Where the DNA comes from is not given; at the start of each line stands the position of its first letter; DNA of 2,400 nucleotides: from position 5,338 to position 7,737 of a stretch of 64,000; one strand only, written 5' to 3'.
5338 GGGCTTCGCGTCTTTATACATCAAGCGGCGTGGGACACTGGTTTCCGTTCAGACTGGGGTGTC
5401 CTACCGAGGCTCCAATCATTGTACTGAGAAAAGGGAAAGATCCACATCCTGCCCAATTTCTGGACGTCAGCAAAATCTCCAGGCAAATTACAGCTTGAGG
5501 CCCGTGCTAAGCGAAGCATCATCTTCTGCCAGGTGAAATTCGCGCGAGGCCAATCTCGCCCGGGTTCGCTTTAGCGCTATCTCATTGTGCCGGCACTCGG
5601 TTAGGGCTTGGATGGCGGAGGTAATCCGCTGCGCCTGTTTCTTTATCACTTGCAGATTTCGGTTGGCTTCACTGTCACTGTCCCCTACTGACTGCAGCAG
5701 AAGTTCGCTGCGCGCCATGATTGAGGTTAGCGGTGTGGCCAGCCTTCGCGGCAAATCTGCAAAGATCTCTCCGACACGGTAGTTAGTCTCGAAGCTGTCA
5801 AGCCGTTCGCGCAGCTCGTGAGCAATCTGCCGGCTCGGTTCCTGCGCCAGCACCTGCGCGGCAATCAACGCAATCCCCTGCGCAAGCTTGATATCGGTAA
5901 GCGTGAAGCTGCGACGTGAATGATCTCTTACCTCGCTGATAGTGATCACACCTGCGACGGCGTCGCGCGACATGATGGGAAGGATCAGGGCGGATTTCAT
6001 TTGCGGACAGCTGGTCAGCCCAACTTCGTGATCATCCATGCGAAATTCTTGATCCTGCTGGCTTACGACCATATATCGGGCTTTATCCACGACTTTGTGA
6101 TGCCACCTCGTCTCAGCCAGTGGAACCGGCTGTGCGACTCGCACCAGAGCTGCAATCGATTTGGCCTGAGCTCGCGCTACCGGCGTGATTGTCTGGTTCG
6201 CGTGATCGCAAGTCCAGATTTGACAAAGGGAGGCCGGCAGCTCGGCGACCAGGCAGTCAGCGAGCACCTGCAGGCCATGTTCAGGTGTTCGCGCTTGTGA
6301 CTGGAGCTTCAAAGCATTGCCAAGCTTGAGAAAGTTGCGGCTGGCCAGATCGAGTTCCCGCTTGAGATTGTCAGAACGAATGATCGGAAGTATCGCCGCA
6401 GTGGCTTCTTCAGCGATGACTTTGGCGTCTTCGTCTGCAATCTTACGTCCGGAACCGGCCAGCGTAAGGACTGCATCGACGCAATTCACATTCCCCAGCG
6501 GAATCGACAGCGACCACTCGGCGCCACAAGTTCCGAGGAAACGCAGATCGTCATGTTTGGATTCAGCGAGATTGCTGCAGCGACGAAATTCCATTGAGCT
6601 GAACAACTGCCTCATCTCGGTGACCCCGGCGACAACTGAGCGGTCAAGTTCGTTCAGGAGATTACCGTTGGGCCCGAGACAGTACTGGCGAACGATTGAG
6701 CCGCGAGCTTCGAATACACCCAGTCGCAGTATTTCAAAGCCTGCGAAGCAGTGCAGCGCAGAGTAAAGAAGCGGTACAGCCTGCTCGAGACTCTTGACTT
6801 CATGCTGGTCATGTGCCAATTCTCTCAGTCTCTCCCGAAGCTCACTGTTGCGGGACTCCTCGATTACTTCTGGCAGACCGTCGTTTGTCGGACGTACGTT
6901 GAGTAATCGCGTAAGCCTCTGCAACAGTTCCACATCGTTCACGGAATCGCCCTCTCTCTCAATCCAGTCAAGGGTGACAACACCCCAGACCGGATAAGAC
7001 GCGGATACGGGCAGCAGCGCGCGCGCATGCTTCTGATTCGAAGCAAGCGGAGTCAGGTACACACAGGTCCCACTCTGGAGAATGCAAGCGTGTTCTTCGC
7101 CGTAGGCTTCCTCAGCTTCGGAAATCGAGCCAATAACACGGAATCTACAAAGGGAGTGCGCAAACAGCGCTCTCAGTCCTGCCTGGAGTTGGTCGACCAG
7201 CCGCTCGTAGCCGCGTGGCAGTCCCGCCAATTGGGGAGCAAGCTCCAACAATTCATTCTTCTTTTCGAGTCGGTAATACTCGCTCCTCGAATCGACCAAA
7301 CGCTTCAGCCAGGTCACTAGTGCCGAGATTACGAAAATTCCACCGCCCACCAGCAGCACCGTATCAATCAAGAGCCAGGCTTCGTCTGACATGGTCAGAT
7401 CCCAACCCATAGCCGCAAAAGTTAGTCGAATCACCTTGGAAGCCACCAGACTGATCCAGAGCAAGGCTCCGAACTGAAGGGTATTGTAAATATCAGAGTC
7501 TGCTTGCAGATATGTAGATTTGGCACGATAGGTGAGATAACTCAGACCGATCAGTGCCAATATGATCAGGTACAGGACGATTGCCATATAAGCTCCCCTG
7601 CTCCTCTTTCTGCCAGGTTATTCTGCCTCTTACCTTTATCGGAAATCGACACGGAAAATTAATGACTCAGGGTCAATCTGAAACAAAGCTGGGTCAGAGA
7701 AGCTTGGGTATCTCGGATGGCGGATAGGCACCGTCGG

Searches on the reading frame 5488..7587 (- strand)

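Call 25: search_protein_families(library=pfam, proteins=[window:5488-7587:-], max_evalue=0.01)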
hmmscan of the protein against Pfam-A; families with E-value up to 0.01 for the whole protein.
window:5488-7587:- (699 aa): 3 families
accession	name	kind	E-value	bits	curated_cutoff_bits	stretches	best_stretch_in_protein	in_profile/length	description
PF01590.32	GAF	-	6.9e-07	30.3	22.4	1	491-579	56-132/133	GAF domain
PF13185.12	GAF_2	-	1.2e-06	29.2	28.6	1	450-580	18-135/136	GAF domain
PF00512.31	HisKA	-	1.3e-06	28.7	26.9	1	606-662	3-57/66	His Kinase A (phospho-acceptor) domain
